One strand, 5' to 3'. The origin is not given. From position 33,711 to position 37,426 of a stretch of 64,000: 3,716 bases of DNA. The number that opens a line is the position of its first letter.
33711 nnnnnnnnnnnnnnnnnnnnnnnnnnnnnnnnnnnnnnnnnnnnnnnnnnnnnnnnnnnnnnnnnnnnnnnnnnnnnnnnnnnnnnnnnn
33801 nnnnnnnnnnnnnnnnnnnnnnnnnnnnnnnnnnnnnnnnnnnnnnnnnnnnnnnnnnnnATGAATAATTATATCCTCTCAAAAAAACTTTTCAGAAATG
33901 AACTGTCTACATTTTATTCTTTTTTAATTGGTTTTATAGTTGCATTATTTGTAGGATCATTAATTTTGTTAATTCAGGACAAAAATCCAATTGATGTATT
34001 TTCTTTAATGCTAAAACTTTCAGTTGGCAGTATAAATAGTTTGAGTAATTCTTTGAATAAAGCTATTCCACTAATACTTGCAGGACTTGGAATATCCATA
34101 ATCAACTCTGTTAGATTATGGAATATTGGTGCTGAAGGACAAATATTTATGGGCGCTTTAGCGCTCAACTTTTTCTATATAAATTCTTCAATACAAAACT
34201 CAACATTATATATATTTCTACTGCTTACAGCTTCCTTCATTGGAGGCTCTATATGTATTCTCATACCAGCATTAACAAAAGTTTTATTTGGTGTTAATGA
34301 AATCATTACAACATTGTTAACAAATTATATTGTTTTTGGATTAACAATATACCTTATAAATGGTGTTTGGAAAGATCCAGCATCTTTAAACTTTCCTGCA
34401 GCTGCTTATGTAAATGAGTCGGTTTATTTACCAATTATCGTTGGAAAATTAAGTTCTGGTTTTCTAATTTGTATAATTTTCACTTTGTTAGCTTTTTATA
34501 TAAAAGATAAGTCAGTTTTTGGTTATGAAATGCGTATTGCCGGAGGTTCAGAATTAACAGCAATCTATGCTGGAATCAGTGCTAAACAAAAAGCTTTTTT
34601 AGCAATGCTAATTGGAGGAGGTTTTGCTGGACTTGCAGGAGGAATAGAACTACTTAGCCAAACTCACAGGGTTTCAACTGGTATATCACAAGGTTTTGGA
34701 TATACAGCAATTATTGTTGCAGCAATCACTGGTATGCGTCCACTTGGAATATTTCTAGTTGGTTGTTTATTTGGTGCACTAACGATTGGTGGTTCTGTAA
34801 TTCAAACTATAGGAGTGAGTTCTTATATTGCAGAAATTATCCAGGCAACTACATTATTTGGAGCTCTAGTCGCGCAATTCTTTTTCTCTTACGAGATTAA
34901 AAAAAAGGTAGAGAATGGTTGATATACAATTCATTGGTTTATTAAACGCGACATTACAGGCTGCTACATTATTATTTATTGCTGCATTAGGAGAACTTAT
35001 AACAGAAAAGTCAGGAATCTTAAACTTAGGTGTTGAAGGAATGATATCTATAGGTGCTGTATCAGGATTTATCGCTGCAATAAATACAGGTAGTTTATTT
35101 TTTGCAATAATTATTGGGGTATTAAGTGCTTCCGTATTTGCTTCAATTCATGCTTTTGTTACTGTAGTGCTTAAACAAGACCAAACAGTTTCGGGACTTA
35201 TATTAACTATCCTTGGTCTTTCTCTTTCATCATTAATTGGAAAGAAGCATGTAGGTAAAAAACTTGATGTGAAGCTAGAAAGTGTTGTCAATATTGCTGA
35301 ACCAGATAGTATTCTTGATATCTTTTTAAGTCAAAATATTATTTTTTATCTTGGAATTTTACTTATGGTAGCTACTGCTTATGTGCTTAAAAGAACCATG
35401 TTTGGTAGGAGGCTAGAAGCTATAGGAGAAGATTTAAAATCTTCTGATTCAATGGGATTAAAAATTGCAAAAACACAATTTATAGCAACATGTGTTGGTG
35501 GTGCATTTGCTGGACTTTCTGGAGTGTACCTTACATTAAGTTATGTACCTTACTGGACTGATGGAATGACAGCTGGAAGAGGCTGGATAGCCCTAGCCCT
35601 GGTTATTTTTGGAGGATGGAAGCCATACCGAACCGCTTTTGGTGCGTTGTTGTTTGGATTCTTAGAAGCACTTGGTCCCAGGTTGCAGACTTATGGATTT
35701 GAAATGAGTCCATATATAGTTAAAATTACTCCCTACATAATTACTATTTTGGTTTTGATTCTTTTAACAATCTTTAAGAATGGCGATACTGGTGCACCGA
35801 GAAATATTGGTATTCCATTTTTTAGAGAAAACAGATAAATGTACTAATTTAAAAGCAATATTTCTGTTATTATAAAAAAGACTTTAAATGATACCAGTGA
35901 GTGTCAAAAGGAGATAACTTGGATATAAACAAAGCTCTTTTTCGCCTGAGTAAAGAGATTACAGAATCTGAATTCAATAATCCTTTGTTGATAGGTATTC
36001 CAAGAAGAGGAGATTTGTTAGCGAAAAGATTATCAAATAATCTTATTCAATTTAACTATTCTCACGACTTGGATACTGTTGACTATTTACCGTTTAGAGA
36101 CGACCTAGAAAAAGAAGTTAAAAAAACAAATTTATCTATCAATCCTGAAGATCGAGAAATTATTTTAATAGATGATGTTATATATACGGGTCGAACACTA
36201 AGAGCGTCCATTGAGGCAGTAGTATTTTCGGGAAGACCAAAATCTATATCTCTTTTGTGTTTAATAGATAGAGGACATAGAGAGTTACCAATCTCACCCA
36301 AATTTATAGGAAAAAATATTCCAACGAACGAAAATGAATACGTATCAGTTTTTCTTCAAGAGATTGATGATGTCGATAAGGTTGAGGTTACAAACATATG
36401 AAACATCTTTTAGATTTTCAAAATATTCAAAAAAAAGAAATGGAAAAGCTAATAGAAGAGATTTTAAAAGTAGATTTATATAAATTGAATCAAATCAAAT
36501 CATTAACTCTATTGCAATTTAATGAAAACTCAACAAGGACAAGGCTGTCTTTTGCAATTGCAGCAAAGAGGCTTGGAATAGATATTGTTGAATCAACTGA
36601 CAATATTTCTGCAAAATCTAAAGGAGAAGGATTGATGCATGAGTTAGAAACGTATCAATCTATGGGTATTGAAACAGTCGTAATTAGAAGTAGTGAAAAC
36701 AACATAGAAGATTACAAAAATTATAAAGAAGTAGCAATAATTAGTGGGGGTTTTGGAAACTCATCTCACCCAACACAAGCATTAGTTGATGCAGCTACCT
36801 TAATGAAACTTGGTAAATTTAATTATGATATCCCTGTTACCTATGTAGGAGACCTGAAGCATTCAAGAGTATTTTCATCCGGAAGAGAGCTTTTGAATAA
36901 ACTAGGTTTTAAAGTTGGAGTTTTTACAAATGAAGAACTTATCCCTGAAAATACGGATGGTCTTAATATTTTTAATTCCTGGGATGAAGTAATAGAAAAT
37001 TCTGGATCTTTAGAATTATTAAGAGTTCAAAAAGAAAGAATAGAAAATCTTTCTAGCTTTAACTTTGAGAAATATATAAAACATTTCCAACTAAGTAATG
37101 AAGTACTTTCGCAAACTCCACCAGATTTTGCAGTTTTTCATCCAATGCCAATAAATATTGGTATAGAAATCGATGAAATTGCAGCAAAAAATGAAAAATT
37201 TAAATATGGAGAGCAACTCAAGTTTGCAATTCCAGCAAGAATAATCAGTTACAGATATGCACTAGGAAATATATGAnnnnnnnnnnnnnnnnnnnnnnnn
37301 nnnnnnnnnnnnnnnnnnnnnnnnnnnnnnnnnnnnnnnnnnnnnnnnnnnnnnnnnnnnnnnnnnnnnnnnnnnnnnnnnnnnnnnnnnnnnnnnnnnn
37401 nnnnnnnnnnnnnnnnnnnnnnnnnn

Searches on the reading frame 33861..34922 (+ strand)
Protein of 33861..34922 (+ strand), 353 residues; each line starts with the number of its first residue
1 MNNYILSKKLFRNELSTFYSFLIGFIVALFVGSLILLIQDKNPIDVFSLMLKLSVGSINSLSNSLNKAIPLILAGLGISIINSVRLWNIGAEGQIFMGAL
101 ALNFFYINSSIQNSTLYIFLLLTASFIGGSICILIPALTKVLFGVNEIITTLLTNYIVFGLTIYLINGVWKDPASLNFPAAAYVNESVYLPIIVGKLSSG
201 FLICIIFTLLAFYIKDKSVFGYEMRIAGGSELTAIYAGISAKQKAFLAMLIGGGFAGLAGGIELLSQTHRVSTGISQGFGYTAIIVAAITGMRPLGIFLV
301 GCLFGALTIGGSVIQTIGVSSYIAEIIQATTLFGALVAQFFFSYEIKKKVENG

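Call 42: search_protein_families(library=pfam, proteins=[window:33861-34922:+], max_evalue=0.00001)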
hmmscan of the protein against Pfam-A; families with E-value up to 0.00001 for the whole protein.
window:33861-34922:+ (353 aa): 1 family
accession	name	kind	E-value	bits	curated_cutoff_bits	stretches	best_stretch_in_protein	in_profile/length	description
PF02653.21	BPD_transp_2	-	1.4e-32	113.4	26.8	1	61-334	2-267/269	Branched-chain amino acid transport system / permease component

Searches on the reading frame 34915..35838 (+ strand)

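Call 42: search_protein_families(library=pfam, proteins=[window:34915-35838:+], max_evalue=0.00001)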
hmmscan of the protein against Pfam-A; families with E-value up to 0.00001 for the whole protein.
window:34915-35838:+ (307 aa): 1 family
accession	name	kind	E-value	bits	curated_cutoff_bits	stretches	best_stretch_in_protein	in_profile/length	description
PF02653.21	BPD_transp_2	-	3.2e-38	131.9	26.8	1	13-281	5-269/269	Branched-chain amino acid transport system / permease component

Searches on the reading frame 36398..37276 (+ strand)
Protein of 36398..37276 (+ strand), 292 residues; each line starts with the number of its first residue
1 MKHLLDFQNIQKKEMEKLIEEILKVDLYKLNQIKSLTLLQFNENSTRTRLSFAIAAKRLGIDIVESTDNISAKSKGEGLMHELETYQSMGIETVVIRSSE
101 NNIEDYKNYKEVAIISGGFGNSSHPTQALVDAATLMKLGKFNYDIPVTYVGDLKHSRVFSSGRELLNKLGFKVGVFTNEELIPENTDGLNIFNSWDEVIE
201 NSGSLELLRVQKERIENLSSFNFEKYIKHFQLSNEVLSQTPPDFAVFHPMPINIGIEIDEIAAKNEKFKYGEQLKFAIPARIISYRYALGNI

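Call 42: search_protein_families(library=pfam, proteins=[window:36398-37276:+], max_evalue=0.00001)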
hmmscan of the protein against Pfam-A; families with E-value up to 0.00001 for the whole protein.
window:36398-37276:+ (292 aa): 2 families
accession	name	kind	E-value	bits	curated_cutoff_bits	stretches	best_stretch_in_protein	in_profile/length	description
PF02729.26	OTCace_N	-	7.7e-25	88.1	29.9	1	2-136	1-147/148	Aspartate/ornithine carbamoyltransferase, carbamoyl-P binding domain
PF00185.30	OTCace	-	4.2e-11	43.6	29.4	1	144-277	2-146/157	Aspartate/ornithine carbamoyltransferase, Asp/Orn binding domain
